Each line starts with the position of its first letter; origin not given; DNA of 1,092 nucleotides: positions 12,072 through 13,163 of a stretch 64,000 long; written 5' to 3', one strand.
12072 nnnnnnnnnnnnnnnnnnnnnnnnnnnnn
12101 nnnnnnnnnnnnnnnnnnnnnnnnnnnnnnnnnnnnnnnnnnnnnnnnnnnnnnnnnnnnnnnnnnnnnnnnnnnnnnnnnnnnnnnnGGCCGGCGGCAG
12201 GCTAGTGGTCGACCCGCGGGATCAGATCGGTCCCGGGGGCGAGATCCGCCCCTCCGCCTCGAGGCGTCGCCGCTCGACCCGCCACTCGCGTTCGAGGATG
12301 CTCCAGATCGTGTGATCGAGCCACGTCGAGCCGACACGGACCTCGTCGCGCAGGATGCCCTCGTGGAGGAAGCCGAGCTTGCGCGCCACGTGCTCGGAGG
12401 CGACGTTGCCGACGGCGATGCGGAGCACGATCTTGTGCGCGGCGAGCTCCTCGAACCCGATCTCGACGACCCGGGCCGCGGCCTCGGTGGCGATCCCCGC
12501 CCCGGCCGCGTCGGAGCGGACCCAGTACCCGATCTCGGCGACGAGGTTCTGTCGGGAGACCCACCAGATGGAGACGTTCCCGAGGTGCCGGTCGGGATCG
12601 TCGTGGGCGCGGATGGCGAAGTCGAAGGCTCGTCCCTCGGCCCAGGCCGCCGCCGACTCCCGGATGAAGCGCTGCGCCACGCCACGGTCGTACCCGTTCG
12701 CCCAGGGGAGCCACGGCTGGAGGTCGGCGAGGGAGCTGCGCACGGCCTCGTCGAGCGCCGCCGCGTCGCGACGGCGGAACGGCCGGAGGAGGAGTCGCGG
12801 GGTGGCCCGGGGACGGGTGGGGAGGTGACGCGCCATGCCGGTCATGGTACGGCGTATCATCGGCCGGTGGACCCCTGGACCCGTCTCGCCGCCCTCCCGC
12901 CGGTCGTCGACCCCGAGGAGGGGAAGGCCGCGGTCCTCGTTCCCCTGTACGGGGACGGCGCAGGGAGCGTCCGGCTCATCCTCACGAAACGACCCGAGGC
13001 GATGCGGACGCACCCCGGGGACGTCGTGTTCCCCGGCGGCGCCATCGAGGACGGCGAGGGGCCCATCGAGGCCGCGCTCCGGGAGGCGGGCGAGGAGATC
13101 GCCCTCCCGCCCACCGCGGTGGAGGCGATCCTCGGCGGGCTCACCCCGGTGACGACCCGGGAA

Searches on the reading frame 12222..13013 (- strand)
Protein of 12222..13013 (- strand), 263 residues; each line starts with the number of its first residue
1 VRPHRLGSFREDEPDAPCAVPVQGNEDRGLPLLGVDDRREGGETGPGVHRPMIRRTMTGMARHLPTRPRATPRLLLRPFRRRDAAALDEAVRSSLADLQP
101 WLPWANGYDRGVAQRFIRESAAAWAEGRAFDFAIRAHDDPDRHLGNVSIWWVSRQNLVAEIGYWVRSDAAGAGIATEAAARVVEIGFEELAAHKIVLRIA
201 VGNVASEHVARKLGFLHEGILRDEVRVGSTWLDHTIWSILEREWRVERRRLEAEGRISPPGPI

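Call 9: search_protein_families(library=pfam, proteins=[window:12222-13013:-])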
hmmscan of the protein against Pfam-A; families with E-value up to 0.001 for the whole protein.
window:12222-13013:- (263 aa): 3 families
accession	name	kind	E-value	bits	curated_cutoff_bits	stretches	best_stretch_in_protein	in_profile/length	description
PF13302.13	Acetyltransf_3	-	4.5e-27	95.9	25.4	1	73-215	1-137/138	Acetyltransferase (GNAT) domain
PF00583.31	Acetyltransf_1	-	4.5e-08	33.8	20.7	1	139-215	41-116/116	Acetyltransferase (GNAT) family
PF13420.13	Acetyltransf_4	-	8.4e-05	23.1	24.3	1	155-236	73-155/155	Acetyltransferase (GNAT) domain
